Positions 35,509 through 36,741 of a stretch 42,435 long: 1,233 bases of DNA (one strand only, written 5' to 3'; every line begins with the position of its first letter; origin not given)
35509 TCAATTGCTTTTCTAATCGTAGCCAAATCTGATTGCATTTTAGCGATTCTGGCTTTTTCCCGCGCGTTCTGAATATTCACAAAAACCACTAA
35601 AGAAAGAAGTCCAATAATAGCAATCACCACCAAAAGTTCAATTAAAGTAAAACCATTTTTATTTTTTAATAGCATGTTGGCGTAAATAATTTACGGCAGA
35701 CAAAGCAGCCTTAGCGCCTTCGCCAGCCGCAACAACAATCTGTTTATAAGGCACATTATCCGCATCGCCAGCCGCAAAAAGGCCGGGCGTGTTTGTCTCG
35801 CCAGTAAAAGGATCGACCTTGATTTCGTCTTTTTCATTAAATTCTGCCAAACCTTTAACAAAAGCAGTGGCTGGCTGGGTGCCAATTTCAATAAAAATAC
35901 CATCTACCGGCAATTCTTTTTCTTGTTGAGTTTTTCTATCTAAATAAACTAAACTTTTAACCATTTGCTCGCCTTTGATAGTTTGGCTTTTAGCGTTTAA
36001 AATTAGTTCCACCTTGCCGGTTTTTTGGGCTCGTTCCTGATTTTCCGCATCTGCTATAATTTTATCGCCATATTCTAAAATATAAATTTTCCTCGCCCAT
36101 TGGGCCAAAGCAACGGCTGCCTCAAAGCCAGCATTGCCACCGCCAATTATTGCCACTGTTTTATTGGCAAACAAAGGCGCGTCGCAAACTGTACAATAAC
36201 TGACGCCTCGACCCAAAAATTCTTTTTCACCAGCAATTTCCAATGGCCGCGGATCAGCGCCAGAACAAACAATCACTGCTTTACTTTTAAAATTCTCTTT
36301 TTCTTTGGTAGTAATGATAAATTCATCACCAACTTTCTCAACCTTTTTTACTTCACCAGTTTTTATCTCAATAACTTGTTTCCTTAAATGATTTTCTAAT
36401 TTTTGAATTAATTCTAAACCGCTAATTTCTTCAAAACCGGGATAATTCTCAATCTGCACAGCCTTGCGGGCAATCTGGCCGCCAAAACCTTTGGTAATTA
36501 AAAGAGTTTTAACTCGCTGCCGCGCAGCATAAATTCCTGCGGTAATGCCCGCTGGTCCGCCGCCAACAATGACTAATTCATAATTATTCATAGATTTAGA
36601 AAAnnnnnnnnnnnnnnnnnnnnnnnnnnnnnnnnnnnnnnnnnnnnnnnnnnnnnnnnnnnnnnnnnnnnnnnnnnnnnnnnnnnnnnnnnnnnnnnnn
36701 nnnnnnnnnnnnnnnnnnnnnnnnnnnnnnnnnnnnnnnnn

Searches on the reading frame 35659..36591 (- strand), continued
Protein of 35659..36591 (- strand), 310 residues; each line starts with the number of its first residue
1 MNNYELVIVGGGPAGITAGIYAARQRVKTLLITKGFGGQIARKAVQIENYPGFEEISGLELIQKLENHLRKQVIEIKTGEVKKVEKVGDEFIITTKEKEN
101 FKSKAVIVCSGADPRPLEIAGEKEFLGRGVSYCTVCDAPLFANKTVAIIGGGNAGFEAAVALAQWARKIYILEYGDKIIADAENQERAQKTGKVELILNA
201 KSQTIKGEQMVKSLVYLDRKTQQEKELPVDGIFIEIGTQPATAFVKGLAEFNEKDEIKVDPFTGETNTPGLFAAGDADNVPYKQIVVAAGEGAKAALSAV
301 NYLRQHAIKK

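Call 68: find_encoding_contigs(protein=P0145, flank=6000, max_places=1)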
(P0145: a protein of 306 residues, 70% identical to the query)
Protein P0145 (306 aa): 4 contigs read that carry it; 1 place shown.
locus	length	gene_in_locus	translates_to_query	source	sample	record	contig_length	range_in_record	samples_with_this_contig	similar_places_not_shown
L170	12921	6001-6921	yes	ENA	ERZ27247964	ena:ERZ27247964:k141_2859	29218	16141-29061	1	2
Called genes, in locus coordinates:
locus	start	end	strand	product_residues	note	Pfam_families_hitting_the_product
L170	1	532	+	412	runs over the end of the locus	PF00478:IMPDH (weak), PF01645:Glu_synthase, PF01070:FMN_dh (weak)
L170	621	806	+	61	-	PF13237:Fer4_10 (weak), PF00037:Fer4 (weak), PF12837:Fer4_6 (faint), PF13459:Fer4_15 (weak)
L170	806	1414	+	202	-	PF00085:Thioredoxin, PF13098:Thioredoxin_2 (weak), PF14595:Thioredoxin_9 (weak), PF13905:Thioredoxin_8 (faint), PF02943:FeThRed_B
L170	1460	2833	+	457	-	PF00091:Tubulin, PF12327:FtsZ_C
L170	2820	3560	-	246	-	PF00696:AA_kinase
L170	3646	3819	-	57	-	PF01541:GIY-YIG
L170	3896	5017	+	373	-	-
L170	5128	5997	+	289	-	PF01256:Carb_kinase, PF08543:Phos_pyr_kin (faint), PF02110:HK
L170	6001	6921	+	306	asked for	PF00890:FAD_binding_2 (weak), PF01134:GIDA (faint), PF01266:DAO (faint), PF01946:Thi4 (faint), PF07992:Pyr_redox_2, PF12831:FAD_oxidored (weak), PF13738:Pyr_redox_3, PF00070:Pyr_redox, +2 more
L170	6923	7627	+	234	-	-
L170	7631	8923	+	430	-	PF03952:Enolase_N, PF00113:Enolase_C, PF13378:MR_MLE_C (faint)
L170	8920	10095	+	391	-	PF01676:Metalloenzyme, PF10143:PhosphMutase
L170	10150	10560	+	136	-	PF02082:Rrf2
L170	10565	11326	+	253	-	PF02463:SMC_N (faint), PF00005:ABC_tran, PF13304:AAA_21 (faint)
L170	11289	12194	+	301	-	PF01458:SUFBD_core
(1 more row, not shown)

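Call 69: find_encoding_contigs(protein=P0155, flank=6000, max_places=1)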
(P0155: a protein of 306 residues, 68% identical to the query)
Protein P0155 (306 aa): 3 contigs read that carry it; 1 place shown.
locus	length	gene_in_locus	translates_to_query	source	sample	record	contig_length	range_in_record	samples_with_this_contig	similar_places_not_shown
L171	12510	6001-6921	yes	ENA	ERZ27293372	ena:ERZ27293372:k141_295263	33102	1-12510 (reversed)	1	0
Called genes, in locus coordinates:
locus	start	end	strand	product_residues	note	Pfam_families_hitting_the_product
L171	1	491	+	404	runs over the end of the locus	PF01645:Glu_synthase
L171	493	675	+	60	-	PF13237:Fer4_10 (faint), PF00037:Fer4 (weak), PF12837:Fer4_6 (faint), PF13459:Fer4_15 (weak)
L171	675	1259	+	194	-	PF00085:Thioredoxin, PF13098:Thioredoxin_2 (faint), PF02943:FeThRed_B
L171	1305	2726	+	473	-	PF00091:Tubulin, PF12327:FtsZ_C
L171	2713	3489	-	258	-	PF00696:AA_kinase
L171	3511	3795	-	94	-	PF01541:GIY-YIG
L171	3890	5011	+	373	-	-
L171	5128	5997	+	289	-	PF01256:Carb_kinase, PF08543:Phos_pyr_kin (faint), PF02110:HK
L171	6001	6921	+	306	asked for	PF00890:FAD_binding_2 (faint), PF01134:GIDA (faint), PF01266:DAO (faint), PF03486:HI0933_like (faint), PF07992:Pyr_redox_2, PF12831:FAD_oxidored, PF13738:Pyr_redox_3, PF00070:Pyr_redox, +1 more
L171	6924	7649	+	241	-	-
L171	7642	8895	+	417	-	PF03952:Enolase_N, PF00113:Enolase_C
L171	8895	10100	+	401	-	PF01676:Metalloenzyme, PF10143:PhosphMutase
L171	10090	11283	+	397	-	PF01645:Glu_synthase, PF00478:IMPDH (faint), PF01070:FMN_dh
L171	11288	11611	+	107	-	PF00085:Thioredoxin, PF13098:Thioredoxin_2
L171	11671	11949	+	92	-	PF02943:FeThRed_B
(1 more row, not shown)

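Call 70: find_encoding_contigs(protein=P0209, flank=6000, max_places=1)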
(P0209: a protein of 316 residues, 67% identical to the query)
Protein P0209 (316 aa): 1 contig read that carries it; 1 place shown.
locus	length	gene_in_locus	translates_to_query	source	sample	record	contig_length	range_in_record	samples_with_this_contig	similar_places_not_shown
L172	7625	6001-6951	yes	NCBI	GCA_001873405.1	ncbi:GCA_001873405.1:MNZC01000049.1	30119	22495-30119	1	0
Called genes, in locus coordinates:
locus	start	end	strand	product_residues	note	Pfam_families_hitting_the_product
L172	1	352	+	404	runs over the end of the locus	PF01645:Glu_synthase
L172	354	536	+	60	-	PF13237:Fer4_10 (faint), PF00037:Fer4 (weak), PF12837:Fer4_6 (faint), PF13459:Fer4_15 (weak)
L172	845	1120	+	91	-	PF02943:FeThRed_B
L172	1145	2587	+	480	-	PF00091:Tubulin, PF12327:FtsZ_C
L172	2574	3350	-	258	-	PF00696:AA_kinase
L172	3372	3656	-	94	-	PF01541:GIY-YIG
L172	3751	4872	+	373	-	-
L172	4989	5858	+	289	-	PF01256:Carb_kinase, PF08543:Phos_pyr_kin (weak), PF02110:HK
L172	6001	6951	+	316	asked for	PF00890:FAD_binding_2 (faint), PF01134:GIDA (faint), PF01266:DAO (faint), PF03486:HI0933_like (faint), PF07992:Pyr_redox_2, PF12831:FAD_oxidored (weak), PF13738:Pyr_redox_3, PF00070:Pyr_redox, +1 more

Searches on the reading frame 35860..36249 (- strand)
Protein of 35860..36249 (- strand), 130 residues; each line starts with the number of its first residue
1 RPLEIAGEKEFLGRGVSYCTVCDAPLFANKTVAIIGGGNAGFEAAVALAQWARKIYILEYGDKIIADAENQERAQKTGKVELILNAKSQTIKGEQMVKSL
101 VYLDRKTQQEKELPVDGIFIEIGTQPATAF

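Call 10: search_solved_structures(query=window:35860-36249:-, max_evalue=1e-10, show_alignments=5)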
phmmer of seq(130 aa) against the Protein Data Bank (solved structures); distinct sequences matched with E-value up to 1e-10: 48.
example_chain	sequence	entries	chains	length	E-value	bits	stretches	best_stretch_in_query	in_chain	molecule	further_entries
3f8p_A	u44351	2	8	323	3e-32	114.5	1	1-130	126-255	Thioredoxin reductase (TrxB-3)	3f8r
3f8d_A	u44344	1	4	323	6e-31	110.3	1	1-130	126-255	Thioredoxin reductase (TrxB-3)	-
4zn0_A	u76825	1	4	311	2.4e-26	95.4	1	3-130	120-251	Thioredoxin reductase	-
3cty_A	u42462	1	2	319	1.5e-25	92.9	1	3-130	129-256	Thioredoxin reductase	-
5mh4_A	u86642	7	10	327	6e-25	90.9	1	1-130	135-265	Thioredoxin reductase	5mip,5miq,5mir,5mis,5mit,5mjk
1fl2_A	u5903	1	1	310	1.2e-24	90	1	2-128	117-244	ALKYL HYDROPEROXIDE REDUCTASE SUBUNIT F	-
1hyu_A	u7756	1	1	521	3.5e-24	88.5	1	2-128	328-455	ALKYL HYDROPEROXIDE REDUCTASE SUBUNIT F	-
4o5q_A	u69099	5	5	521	4e-24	88.3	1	2-128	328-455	Alkyl hydroperoxide reductase subunit F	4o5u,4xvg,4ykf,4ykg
2a87_A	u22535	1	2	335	2.6e-22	82.4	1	2-128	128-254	Thioredoxin reductase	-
9xub_A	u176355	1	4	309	3.1e-22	82.2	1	2-128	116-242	Thioredoxin reductase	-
3itj_A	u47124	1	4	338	4.8e-22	81.6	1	3-129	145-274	Thioredoxin reductase 1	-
3d8x_A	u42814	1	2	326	5.1e-22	81.5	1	3-129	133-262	Thioredoxin reductase 1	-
4gcm_A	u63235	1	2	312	1.3e-21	80.2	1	3-129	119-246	Thioredoxin reductase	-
7aaw_A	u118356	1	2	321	3.2e-21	78.9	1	3-127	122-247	Thioredoxin reductase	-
2q7v_A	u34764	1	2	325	7.5e-21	77.7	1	1-130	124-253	Thioredoxin reductase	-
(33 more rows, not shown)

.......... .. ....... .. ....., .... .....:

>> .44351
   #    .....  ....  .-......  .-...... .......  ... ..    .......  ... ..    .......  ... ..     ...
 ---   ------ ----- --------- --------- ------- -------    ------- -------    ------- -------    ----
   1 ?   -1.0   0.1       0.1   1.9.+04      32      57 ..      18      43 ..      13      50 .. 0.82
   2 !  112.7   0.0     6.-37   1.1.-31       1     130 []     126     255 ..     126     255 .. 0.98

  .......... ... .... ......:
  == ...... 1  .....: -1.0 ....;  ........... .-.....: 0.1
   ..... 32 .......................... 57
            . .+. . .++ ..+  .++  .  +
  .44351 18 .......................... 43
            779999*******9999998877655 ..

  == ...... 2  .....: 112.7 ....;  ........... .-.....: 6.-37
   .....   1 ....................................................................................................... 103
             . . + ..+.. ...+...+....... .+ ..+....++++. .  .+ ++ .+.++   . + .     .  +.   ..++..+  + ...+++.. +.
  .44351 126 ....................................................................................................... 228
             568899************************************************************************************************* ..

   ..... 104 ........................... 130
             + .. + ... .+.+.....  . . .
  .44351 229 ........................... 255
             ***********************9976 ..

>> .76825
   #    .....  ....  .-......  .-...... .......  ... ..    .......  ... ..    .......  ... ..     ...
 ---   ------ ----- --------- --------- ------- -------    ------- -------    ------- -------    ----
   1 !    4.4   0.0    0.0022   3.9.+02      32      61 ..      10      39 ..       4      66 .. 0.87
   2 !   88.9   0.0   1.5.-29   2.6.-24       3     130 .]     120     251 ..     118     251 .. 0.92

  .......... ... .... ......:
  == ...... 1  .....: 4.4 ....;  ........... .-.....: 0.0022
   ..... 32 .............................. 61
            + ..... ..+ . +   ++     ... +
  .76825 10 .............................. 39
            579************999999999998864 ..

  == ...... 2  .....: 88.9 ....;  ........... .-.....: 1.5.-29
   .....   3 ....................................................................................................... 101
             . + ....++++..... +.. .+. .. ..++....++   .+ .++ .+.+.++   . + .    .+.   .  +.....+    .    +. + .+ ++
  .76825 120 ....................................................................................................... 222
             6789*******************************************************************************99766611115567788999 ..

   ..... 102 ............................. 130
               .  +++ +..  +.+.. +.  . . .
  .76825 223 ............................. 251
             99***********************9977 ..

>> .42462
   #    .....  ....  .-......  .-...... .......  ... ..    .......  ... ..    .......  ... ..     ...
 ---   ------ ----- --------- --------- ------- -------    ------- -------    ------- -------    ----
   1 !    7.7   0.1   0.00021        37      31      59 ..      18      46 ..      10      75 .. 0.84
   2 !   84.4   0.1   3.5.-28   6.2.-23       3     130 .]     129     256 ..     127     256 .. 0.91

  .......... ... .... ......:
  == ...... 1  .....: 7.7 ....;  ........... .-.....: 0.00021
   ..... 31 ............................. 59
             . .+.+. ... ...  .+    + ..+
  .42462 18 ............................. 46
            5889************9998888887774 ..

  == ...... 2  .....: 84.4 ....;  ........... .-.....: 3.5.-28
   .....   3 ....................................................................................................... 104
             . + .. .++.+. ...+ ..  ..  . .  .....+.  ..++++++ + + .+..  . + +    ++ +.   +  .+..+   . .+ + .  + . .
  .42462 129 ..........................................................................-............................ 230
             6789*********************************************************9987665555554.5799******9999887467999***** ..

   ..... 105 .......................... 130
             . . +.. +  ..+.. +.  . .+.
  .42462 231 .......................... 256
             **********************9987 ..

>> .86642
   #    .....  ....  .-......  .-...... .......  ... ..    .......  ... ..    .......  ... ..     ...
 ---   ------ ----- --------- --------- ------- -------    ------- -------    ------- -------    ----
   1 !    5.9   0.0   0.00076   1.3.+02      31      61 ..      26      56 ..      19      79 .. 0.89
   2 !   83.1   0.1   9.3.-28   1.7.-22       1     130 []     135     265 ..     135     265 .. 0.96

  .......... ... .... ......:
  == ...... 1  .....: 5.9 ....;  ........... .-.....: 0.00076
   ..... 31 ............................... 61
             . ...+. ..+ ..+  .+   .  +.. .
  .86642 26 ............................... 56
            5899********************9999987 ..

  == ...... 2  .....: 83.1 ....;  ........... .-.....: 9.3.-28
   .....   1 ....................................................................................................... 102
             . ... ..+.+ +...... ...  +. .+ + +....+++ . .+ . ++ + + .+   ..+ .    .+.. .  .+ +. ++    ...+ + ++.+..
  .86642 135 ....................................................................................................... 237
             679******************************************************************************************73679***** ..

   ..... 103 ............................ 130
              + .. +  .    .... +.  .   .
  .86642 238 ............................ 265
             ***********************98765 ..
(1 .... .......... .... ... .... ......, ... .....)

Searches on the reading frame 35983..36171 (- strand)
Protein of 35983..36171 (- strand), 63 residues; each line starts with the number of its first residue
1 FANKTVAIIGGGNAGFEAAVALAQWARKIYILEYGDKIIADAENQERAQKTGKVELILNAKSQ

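Call 67: search_solved_structures(query=window:35983-36171:-, max_evalue=0.001, show_alignments=5)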
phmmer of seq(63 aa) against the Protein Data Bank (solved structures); distinct sequences matched with E-value up to 0.001: 34.
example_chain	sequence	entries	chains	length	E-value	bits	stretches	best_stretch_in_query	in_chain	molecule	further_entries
1fl2_A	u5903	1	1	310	2.4e-10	43.2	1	1-61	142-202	ALKYL HYDROPEROXIDE REDUCTASE SUBUNIT F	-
4o5q_A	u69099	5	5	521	9.8e-10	41.3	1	1-61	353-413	Alkyl hydroperoxide reductase subunit F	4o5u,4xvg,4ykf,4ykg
4zn0_A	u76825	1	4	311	1.1e-09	41.1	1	1-60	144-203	Thioredoxin reductase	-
3r9u_A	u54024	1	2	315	2.4e-09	40.1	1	1-60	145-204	Thioredoxin reductase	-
1hyu_A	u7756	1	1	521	3.2e-09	39.7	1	1-61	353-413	ALKYL HYDROPEROXIDE REDUCTASE SUBUNIT F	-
3d8x_A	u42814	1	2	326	2.9e-08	36.7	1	1-60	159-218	Thioredoxin reductase 1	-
3itj_A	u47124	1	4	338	3.2e-08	36.6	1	1-60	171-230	Thioredoxin reductase 1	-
3cty_A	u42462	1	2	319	1.3e-07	34.7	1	1-60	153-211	Thioredoxin reductase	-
4gcm_A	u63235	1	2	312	7.9e-07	32.2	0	1-58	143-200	Thioredoxin reductase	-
4up3_A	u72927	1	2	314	9.2e-07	32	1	1-60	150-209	THIOREDOXIN REDUCTASE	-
4a5l_A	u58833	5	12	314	9.5e-07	32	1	1-60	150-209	THIOREDOXIN REDUCTASE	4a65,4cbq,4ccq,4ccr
5mh4_A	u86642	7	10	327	1.1e-06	31.8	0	1-58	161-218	Thioredoxin reductase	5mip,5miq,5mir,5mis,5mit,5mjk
1vdc_A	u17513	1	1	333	1.2e-06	31.6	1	1-60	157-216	NADPH DEPENDENT THIOREDOXIN REDUCTASE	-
3f8d_A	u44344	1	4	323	2.2e-06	30.8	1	1-60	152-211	Thioredoxin reductase (TrxB-3)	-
3f8p_A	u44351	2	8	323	2.2e-06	30.8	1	1-60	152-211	Thioredoxin reductase (TrxB-3)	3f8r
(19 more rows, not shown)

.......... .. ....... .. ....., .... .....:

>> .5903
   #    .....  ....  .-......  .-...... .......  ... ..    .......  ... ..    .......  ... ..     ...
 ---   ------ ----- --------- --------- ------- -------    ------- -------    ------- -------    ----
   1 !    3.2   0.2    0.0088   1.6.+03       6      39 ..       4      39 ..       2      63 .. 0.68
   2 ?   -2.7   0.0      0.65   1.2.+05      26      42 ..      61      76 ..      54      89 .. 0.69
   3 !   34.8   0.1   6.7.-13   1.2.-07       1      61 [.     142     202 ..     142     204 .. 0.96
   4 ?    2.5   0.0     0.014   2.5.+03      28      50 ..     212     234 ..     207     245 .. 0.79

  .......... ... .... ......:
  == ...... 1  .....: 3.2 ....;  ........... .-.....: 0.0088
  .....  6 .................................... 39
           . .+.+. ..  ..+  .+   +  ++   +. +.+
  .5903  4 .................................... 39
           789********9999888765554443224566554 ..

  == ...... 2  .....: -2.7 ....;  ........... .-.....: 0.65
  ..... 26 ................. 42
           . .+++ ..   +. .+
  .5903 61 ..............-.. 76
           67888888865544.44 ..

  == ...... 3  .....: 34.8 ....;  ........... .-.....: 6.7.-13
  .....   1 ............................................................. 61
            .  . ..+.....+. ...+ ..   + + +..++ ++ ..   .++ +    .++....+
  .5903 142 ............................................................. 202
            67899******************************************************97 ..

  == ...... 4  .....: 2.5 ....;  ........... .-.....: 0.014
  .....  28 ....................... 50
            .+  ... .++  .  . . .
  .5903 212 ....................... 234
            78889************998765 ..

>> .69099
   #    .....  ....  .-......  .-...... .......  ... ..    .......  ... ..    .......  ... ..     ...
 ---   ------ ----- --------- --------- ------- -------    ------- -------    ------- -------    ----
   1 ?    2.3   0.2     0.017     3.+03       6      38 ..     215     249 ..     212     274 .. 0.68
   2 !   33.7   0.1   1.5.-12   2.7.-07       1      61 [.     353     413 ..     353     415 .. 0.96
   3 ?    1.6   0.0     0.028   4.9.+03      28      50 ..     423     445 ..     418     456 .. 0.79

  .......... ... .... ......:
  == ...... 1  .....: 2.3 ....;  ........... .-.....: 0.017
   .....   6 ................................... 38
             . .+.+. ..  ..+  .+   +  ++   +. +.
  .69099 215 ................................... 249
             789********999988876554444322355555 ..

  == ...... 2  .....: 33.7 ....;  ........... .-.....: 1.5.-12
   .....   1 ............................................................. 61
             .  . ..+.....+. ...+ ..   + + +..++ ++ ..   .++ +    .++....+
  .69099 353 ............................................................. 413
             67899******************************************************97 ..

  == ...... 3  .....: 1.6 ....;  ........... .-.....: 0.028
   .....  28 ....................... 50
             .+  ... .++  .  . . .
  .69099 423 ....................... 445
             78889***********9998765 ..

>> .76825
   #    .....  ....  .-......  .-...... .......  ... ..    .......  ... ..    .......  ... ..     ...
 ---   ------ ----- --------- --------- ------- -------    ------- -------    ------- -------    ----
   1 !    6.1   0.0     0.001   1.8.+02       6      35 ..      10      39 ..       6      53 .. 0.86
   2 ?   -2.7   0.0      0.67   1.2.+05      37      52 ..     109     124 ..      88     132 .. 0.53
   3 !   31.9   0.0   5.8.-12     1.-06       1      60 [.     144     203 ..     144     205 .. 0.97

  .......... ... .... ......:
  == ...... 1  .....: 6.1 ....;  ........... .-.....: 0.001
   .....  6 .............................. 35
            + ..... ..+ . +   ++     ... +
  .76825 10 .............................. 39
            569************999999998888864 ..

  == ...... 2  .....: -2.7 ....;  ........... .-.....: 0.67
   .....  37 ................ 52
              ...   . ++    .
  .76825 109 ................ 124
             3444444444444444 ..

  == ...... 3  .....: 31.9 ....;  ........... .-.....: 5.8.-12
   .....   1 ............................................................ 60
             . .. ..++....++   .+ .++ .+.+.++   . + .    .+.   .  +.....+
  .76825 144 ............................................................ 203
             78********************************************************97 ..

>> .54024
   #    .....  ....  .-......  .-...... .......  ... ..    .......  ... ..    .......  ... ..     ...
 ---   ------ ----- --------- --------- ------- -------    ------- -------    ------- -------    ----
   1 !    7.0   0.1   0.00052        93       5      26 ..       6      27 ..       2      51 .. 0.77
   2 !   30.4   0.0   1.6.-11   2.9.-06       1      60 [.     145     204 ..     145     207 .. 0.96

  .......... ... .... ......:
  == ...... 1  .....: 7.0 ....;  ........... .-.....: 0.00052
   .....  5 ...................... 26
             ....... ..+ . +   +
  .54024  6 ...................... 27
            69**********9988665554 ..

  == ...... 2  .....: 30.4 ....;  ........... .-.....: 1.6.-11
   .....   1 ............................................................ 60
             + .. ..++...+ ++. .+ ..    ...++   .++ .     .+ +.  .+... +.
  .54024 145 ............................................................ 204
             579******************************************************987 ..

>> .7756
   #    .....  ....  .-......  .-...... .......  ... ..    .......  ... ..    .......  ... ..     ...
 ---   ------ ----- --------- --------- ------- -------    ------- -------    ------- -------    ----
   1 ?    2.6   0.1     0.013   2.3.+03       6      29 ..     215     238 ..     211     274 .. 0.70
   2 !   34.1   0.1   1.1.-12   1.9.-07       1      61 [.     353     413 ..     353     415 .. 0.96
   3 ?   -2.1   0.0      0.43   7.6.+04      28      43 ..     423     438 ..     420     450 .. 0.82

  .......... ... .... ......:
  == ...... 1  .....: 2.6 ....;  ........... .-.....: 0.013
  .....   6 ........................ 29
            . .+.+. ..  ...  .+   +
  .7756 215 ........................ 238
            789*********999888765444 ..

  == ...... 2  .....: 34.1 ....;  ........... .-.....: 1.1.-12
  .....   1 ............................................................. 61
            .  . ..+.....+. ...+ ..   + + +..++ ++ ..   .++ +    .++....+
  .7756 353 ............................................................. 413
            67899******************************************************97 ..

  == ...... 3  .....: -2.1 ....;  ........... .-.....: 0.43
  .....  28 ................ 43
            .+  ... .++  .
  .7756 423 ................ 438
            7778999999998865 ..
